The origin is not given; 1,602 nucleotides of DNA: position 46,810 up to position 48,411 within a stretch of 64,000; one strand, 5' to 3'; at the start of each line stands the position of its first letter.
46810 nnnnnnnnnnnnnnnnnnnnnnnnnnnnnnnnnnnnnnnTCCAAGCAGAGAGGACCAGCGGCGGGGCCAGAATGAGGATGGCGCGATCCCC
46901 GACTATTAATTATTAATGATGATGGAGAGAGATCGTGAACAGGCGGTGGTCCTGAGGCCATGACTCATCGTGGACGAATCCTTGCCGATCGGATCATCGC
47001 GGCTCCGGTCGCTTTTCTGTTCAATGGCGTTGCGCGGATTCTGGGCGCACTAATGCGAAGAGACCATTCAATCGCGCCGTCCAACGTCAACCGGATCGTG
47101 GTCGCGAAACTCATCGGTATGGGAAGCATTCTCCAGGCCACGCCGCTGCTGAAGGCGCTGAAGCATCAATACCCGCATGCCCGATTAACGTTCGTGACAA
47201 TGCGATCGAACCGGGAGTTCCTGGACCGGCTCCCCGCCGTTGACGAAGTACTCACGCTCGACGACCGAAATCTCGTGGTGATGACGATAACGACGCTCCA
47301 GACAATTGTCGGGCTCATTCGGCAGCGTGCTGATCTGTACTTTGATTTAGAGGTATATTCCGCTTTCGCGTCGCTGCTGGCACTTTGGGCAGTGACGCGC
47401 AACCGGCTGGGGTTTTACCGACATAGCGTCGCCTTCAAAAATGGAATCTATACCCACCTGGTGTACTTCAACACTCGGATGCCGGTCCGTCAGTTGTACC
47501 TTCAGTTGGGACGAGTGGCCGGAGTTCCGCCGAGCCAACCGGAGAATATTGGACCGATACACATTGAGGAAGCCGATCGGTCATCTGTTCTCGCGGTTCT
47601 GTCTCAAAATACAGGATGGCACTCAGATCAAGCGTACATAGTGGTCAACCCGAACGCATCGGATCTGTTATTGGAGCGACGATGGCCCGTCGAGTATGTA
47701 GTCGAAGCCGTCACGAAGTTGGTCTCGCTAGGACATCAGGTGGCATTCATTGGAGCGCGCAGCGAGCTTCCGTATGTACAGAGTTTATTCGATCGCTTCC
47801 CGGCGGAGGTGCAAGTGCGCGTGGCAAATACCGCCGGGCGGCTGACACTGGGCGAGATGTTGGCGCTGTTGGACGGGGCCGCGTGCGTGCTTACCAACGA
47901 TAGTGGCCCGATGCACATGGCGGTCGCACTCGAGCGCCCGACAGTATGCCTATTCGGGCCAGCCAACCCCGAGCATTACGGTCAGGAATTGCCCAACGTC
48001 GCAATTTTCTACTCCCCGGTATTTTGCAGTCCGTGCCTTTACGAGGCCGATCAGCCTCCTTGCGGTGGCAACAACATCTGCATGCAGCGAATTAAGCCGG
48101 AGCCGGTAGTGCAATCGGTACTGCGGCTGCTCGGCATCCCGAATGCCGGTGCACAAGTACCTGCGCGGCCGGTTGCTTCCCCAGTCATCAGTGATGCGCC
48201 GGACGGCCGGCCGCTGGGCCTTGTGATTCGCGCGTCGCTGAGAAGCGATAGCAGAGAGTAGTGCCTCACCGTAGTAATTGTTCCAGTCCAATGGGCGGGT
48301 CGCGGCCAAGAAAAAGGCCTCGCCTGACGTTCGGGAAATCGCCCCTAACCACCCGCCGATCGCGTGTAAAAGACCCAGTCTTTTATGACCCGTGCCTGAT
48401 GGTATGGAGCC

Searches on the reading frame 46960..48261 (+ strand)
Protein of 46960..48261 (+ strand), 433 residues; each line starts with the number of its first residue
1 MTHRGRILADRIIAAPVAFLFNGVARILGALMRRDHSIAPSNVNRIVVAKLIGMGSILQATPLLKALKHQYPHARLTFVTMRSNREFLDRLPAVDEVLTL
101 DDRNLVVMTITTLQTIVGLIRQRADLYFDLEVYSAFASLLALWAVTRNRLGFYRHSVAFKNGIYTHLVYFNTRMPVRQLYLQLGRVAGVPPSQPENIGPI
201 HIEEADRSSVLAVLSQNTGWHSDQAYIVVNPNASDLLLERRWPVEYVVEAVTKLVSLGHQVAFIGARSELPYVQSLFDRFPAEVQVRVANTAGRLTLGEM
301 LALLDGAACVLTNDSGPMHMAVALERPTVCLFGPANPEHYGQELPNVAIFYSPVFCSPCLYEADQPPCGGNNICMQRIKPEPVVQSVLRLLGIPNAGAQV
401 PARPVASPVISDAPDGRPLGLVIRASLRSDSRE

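Call 9: search_protein_families(library=pfam, proteins=[window:46960-48261:+], max_evalue=0.01)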
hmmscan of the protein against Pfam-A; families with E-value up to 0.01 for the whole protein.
window:46960-48261:+ (433 aa): 1 family
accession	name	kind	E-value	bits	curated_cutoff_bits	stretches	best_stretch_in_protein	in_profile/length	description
PF01075.23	Glyco_transf_9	-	1.6e-24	87.1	22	1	144-363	32-240/247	Glycosyltransferase family 9 (heptosyltransferase)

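Call 18: find_encoding_contigs(protein=window:46960-48261:+, flank=10000, max_places=10)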
Protein window:46960-48261:+ (433 aa): 20 contigs read that carry it; 8 places shown.
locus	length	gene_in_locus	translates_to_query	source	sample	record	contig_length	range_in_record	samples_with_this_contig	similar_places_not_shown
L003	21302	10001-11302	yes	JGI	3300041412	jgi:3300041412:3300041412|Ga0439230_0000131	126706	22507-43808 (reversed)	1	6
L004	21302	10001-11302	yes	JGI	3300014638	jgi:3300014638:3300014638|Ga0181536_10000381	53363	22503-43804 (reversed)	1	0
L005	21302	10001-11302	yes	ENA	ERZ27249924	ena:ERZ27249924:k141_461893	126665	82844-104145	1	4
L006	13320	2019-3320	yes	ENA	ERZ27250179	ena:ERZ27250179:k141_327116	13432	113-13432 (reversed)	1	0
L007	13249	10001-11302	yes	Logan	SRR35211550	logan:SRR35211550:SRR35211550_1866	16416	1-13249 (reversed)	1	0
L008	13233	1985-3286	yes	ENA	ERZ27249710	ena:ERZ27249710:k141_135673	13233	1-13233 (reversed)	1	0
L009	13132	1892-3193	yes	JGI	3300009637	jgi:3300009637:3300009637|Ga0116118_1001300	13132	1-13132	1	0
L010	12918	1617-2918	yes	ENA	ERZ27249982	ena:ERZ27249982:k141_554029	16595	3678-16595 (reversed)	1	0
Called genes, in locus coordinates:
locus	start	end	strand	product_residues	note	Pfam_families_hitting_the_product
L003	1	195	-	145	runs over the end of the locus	PF01850:PIN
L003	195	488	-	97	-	PF02604:PhdYeFM_antitox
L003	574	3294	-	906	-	PF08751:TrwC, PF13604:AAA_30, PF13245:AAA_19, PF22232:TraI_hel_assoc_N, PF01443:Viral_helicase1 (weak), PF13538:UvrD_C_2 (weak)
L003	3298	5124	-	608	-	PF02534:T4SS-DNA_transf (faint), PF10412:TrwB_AAD_bind, PF13191:AAA_16 (faint), PF12696:TraG-D_C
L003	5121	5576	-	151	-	-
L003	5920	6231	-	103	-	-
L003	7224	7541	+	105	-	PF01527:HTH_Tnp_1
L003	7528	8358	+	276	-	PF13276:HTH_21, PF00665:rve, PF24764:rva_4 (weak), PF13683:rve_3, PF13333:rve_2 (weak)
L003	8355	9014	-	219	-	PF00596:Aldolase_II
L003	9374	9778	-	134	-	-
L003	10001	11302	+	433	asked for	PF01075:Glyco_transf_9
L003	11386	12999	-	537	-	-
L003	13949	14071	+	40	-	-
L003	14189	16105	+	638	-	PF13231:PMT_2 (weak)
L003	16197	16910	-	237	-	PF13489:Methyltransf_23, PF08241:Methyltransf_11 (faint), PF08242:Methyltransf_12 (faint)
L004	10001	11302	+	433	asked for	PF01075:Glyco_transf_9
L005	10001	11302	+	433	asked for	PF01075:Glyco_transf_9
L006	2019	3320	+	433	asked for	PF01075:Glyco_transf_9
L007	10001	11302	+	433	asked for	PF01075:Glyco_transf_9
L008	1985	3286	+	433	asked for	PF01075:Glyco_transf_9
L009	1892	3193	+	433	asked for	PF01075:Glyco_transf_9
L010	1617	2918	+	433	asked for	PF01075:Glyco_transf_9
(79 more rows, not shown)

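Call 42: find_homologous_proteins(query=window:46960-48261:+)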
Query window:46960-48261:+ (433 aa): 862 proteins with E <= 0.001 among 8000 candidates; the best 120 are listed.
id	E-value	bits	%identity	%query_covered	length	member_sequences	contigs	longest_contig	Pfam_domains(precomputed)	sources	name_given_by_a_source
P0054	3.7e-267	904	100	93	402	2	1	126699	PF01075.24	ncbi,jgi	ncbi:MAG: glycosyltransferase family 9 protein [Candidatus Binataceae bacterium]|jgi:ADP-heptose:LPS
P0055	5.3e-241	818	84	100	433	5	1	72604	PF01075.24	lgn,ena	-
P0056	2.4e-240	816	83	100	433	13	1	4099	PF01075.24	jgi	-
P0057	1.3e-232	790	81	100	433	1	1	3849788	PF01075.24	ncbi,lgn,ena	-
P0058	4.7e-227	772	79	100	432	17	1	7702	PF01075.24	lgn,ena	-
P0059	6.1e-227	771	79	100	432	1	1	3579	PF01075.24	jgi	-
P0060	1.1e-221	754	78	99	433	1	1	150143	PF01075.24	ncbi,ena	-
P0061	1.4e-221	754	78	99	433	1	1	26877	PF01075.24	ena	-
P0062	1.5e-221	754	84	92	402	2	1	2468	PF01075.24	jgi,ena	-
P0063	1.3e-220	751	78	99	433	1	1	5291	PF01075.24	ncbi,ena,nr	ncbi:MAG TPA: glycosyltransferase family 9 protein [Methylomirabilota bacterium]|nr:glycosyltransfer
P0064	1.4e-219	747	76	100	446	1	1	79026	PF01075.24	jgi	jgi:ADP-heptose:LPS heptosyltransferase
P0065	3.4e-216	736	75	100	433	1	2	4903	PF01075.24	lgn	-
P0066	6.2e-216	735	75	100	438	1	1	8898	PF01075.24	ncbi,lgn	-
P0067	9.4e-215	731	76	99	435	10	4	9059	PF01075.24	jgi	jgi:ADP-heptose:LPS heptosyltransferase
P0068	1.4e-212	724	73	100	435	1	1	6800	PF01075.24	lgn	-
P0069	1.8e-212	724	76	99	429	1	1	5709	PF01075.24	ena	-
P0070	2.2e-211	720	74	99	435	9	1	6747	PF01075.24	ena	-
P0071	4.1e-211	719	74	99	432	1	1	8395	PF01075.24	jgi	jgi:ADP-heptose:LPS heptosyltransferase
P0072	5.3e-211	719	73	99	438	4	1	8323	PF01075.24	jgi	jgi:ADP-heptose:LPS heptosyltransferase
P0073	6.8e-211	719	75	99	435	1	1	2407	PF01075.24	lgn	-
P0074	7.3e-210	715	73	99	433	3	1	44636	PF01075.24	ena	-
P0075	4.8e-209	713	74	99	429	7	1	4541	PF01075.24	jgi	jgi:ADP-heptose:LPS heptosyltransferase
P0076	3.3e-208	710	74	99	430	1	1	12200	PF01075.24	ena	-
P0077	5.3e-208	709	73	99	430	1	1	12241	PF01075.24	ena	-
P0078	4.4e-206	703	72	99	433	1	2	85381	PF01075.24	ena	-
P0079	1.3e-205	701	72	99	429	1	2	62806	PF01075.24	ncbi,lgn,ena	-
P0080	1.8e-205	701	73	99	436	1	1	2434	PF01075.24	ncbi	-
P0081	6.2e-205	699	72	99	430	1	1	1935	PF01075.24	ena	-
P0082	7.6e-205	699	72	99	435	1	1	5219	PF01075.24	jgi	jgi:ADP-heptose:LPS heptosyltransferase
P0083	1.2e-204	698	72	99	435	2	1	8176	PF01075.24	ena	-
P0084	1.8e-203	694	76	90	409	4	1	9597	PF01075.24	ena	-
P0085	1.9e-203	694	72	99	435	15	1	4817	PF01075.24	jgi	jgi:ADP-heptose:LPS heptosyltransferase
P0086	2.0e-203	694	72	99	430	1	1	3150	PF01075.24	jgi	jgi:ADP-heptose:LPS heptosyltransferase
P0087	4.3e-203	693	72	99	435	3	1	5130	PF01075.24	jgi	-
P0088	1.6e-202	691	71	99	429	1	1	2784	PF01075.24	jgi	jgi:heptosyltransferase II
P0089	2.4e-202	690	70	99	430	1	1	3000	PF01075.24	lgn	-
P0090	3.2e-202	690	70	99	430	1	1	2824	PF01075.24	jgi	jgi:ADP-heptose:LPS heptosyltransferase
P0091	8.5e-202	689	70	99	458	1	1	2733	PF01075.24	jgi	jgi:ADP-heptose:LPS heptosyltransferase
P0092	1.3e-201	688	70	99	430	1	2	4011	PF01075.24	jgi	jgi:ADP-heptose:LPS heptosyltransferase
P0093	2.9e-201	687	71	99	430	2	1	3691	PF01075.24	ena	-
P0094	3.0e-201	687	72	99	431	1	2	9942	PF01075.24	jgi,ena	jgi:ADP-heptose:LPS heptosyltransferase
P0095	5.9e-201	686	71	99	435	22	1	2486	PF01075.24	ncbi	-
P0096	7.6e-201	686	70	100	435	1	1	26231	PF01075.24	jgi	jgi:ADP-heptose:LPS heptosyltransferase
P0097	1.5e-200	685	71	99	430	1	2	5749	PF01075.24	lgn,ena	-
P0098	1.1e-199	682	70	99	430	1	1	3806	PF01075.24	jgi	jgi:ADP-heptose:LPS heptosyltransferase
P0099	1.1e-199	682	72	99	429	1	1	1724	PF01075.24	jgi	jgi:lipopolysaccharide heptosyltransferase II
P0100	2.9e-199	680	70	100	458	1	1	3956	PF01075.24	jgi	jgi:ADP-heptose:LPS heptosyltransferase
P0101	3.8e-199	680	71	99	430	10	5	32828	PF01075.24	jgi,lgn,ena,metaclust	metaclust:\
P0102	4.1e-199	680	69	99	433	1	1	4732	PF01075.24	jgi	jgi:ADP-heptose:LPS heptosyltransferase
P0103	1.1e-198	678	71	99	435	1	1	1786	PF01075.24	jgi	jgi:ADP-heptose:LPS heptosyltransferase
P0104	2.5e-198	677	70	99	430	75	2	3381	PF01075.24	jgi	jgi:ADP-heptose:LPS heptosyltransferase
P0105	5.3e-198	676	70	99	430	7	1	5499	PF01075.24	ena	-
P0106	8.4e-198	675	69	99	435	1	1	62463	PF01075.24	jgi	jgi:ADP-heptose:LPS heptosyltransferase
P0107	1.2e-197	675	71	99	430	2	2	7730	PF01075.24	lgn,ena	-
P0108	1.4e-197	675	69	99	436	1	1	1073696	PF01075.24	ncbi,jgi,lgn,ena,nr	ncbi:MAG TPA: glycosyltransferase family 9 protein [Candidatus Binataceae bacterium]|nr:glycosyltran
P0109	1.8e-197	674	70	100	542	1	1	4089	PF01075.24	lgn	-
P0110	1.9e-197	674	70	99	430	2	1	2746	PF01075.24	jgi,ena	-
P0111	3.0e-197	674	69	99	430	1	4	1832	PF01075.24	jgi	jgi:ADP-heptose:LPS heptosyltransferase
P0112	3.3e-197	674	69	99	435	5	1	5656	PF01075.24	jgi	jgi:ADP-heptose:LPS heptosyltransferase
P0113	4.4e-197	673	71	99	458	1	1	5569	PF01075.24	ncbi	-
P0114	5.2e-197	673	69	99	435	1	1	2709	PF01075.24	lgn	-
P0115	7.8e-197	672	69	100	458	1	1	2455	PF01075.24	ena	-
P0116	1.1e-196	672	70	100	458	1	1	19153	PF01075.24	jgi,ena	-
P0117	1.1e-196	672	70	99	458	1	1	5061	PF01075.24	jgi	jgi:ADP-heptose:LPS heptosyltransferase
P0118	1.2e-196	672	69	99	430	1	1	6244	PF01075.24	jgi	-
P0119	1.7e-196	671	69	99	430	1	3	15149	PF01075.24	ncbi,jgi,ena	-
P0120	2.0e-196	671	70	99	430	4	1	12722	PF01075.24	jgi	jgi:ADP-heptose:LPS heptosyltransferase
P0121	2.4e-196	671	69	99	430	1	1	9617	PF01075.24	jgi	-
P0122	2.4e-196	671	69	100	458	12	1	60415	PF01075.24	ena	-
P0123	2.7e-196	671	69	100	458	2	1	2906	PF01075.24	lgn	-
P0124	8.2e-196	669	69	99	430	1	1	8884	PF01075.24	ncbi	-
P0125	8.3e-196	669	70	99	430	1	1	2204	PF01075.24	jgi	jgi:ADP-heptose:LPS heptosyltransferase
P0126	8.4e-196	669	74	91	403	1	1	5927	PF01075.24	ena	-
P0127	1.2e-195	668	69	99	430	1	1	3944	PF01075.24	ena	-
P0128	1.2e-195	668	69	99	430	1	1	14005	PF01075.24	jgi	-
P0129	1.4e-195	668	68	100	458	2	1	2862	PF01075.24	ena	-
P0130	2.9e-195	667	69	99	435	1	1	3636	PF01075.24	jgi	jgi:ADP-heptose:LPS heptosyltransferase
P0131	3.7e-195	667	69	99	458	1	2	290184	PF01075.24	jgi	jgi:heptosyltransferase II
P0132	5.4e-195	666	68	99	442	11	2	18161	PF01075.24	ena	-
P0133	9.2e-195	665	69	100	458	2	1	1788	PF01075.24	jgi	jgi:ADP-heptose:LPS heptosyltransferase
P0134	1.3e-194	665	68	99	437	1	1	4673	PF01075.24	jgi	jgi:ADP-heptose:LPS heptosyltransferase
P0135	1.4e-194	665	67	99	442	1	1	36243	PF01075.24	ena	-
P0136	2.1e-194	664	68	100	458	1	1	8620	PF01075.24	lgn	-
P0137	2.5e-194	664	67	99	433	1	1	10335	PF01075.24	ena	-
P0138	2.6e-194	664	69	99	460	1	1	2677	PF01075.24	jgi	jgi:ADP-heptose:LPS heptosyltransferase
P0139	2.9e-194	664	67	99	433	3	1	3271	PF01075.24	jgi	jgi:ADP-heptose:LPS heptosyltransferase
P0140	3.2e-194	664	69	100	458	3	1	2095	PF01075.24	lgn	-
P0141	3.6e-194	664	68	99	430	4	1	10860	PF01075.24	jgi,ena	jgi:ADP-heptose:LPS heptosyltransferase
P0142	6.2e-194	663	67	99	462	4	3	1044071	PF01075.24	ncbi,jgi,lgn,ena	jgi:ADP-heptose:LPS heptosyltransferase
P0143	6.3e-194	663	69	99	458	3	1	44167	PF01075.24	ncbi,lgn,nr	ncbi:MAG TPA: glycosyltransferase family 9 protein [Candidatus Saccharimonadales bacterium]|nr:glyco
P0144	7.9e-194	662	68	100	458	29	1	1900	PF01075.24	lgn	-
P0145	1.2e-193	662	68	99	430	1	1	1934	PF01075.24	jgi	jgi:ADP-heptose:LPS heptosyltransferase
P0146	1.2e-193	662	68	99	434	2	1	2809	PF01075.24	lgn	-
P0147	1.2e-193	662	69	99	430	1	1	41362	PF01075.24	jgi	jgi:ADP-heptose:LPS heptosyltransferase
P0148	1.3e-193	662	68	100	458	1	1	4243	PF01075.24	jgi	-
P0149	1.4e-193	662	67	99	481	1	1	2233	PF01075.24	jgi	jgi:ADP-heptose:LPS heptosyltransferase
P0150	2.0e-193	661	68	99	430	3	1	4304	PF01075.24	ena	-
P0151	2.0e-193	661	68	99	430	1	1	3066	PF01075.24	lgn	-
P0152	2.0e-193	661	67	99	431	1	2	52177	PF01075.24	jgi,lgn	jgi:ADP-heptose:LPS heptosyltransferase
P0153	2.5e-193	661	68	99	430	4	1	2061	PF01075.24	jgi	-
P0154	3.7e-193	660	68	100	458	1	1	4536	PF01075.24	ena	-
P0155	3.9e-193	660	69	99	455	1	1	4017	PF01075.24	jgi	jgi:heptosyltransferase-2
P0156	4.5e-193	660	67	99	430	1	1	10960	PF01075.24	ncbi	-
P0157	5.8e-193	660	68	99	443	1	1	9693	PF01075.24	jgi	jgi:ADP-heptose:LPS heptosyltransferase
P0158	7.8e-193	659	70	98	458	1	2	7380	PF01075.24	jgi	jgi:ADP-heptose:LPS heptosyltransferase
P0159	1.0e-192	659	68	99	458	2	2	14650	PF01075.24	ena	-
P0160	3.4e-192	657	68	99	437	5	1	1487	PF01075.24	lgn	-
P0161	3.5e-192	657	70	98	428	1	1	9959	PF01075.24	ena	-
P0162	1.1e-191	655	66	99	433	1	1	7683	PF01075.24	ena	-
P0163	1.1e-191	655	69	99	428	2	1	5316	PF01075.24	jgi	jgi:ADP-heptose:LPS heptosyltransferase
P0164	1.4e-191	655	68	99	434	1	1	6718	PF01075.24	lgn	-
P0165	1.5e-191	655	67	100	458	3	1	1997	PF01075.24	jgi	jgi:ADP-heptose:LPS heptosyltransferase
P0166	1.9e-191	655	67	100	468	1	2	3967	PF01075.24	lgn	-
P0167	1.9e-191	655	68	99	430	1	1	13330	PF01075.24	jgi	-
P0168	2.0e-191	654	69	99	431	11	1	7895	PF01075.24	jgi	jgi:ADP-heptose:LPS heptosyltransferase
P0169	2.0e-191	654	73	92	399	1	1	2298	PF01075.24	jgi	jgi:ADP-heptose:LPS heptosyltransferase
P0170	2.1e-191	654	73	92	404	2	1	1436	PF01075.24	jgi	jgi:ADP-heptose:LPS heptosyltransferase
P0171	3.2e-191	654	67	99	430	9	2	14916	PF01075.24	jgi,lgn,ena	jgi:ADP-heptose:LPS heptosyltransferase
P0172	3.5e-191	654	68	99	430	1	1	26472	PF01075.24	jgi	jgi:heptosyltransferase II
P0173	3.9e-191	654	68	99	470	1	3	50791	PF01075.24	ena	-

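Call 43: find_encoding_contigs(protein=P0055, flank=10000, max_places=3)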
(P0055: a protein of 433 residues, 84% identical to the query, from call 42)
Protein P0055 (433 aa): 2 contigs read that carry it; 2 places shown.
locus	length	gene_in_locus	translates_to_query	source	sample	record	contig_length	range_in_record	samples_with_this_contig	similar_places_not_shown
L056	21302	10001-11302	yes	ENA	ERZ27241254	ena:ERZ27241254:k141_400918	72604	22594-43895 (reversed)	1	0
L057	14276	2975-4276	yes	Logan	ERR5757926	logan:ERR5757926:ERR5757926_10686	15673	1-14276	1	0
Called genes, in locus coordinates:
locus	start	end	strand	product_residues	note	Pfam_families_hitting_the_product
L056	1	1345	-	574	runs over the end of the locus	PF20142:Scaffold, PF01471:PG_binding_1, PF03734:YkuD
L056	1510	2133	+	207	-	PF07722:Peptidase_C26, PF00117:GATase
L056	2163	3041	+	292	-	PF01841:Transglut_core, PF04473:DUF553 (weak)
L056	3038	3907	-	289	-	PF08379:Bact_transglu_N, PF01841:Transglut_core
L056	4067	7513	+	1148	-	PF00289:Biotin_carb_N, PF02786:CPSase_L_D2, PF25919:BSH_CusB (faint), PF02785:Biotin_carb_C, PF00364:Biotin_lipoyl, PF25917:BSH_RND (weak), PF01039:Carboxyl_trans, PF03255:ACCA, +2 more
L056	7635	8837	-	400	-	PF13439:Glyco_transf_4, PF13579:Glyco_trans_4_4, PF00534:Glycos_transf_1, PF13692:Glyco_trans_1_4, PF13524:Glyco_trans_1_2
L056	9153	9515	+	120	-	-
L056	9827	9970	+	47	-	-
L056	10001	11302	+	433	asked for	PF01075:Glyco_transf_9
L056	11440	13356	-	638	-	-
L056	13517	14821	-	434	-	PF09594:GT87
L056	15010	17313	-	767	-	PF13089:PP_kinase_N, PF02503:PP_kinase, PF17941:PP_kinase_C_1, PF13091:PLDc_2 (faint), PF13090:PP_kinase_C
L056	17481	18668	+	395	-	PF04389:Peptidase_M28, PF01546:Peptidase_M20, PF07687:M20_dimer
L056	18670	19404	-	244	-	-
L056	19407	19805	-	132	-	PF02472:ExbD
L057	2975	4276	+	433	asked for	PF01075:Glyco_transf_9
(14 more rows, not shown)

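Call 44: find_encoding_contigs(protein=P0057, flank=10000, max_places=3)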
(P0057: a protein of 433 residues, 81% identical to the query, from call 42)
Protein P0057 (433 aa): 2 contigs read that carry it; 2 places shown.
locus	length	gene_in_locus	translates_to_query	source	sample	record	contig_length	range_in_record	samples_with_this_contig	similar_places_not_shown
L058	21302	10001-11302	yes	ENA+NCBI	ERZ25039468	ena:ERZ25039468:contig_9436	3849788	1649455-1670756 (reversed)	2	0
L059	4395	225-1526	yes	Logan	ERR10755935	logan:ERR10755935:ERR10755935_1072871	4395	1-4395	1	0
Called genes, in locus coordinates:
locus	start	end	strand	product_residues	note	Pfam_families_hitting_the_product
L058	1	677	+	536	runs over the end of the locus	-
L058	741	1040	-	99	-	-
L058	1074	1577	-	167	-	PF13577:SnoaL_4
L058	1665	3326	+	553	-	PF02878:PGM_PMM_I, PF02879:PGM_PMM_II, PF02880:PGM_PMM_III, PF00408:PGM_PMM_IV (weak)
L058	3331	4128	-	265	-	PF00378:ECH_1, PF16113:ECH_2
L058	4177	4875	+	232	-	PF02586:SRAP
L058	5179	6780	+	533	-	PF13188:PAS_8 (faint), PF00989:PAS, PF13426:PAS_9, PF08447:PAS_3 (weak), PF08448:PAS_4, PF00512:HisKA, PF02518:HATPase_c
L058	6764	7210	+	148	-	PF00072:Response_reg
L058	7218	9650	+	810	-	PF00072:Response_reg, PF23198:PDE8A_N (faint), PF00512:HisKA, PF02518:HATPase_c, PF00072:Response_reg, PF01627:Hpt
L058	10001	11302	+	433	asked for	PF01075:Glyco_transf_9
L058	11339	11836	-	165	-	-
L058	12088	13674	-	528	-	-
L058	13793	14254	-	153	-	-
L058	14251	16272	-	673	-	PF01642:MM_CoA_mutase, PF02310:B12-binding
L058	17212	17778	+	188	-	-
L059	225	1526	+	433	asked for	PF01075:Glyco_transf_9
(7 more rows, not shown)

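Call 45: find_encoding_contigs(protein=P0060, flank=10000, max_places=3)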
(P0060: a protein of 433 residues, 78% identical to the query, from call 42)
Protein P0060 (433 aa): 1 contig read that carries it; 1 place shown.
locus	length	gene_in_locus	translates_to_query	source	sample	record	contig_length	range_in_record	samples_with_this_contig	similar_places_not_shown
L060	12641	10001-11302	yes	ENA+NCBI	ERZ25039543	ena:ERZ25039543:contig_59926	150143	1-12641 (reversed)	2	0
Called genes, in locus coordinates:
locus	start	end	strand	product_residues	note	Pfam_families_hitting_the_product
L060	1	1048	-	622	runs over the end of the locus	-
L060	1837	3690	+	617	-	-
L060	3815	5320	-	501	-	PF00535:Glycos_transf_2, PF13489:Methyltransf_23, PF08241:Methyltransf_11, PF08242:Methyltransf_12, PF13649:Methyltransf_25, PF13847:Methyltransf_31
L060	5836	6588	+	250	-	PF00106:adh_short, PF08659:KR, PF13561:adh_short_C2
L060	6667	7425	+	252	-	PF00106:adh_short, PF08659:KR, PF13561:adh_short_C2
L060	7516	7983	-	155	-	PF20398:DUF6691, PF04143:Sulf_transp (weak)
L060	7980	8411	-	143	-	PF04143:Sulf_transp (weak)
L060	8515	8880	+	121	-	PF01022:HTH_5, PF12802:MarR_2 (weak), PF12840:HTH_20, PF25212:HVO_A0114 (weak), PF24033:DUF7342 (weak)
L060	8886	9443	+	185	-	PF03601:Cons_hypoth698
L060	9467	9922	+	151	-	PF03601:Cons_hypoth698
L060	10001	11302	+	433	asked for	PF01075:Glyco_transf_9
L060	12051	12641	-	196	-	?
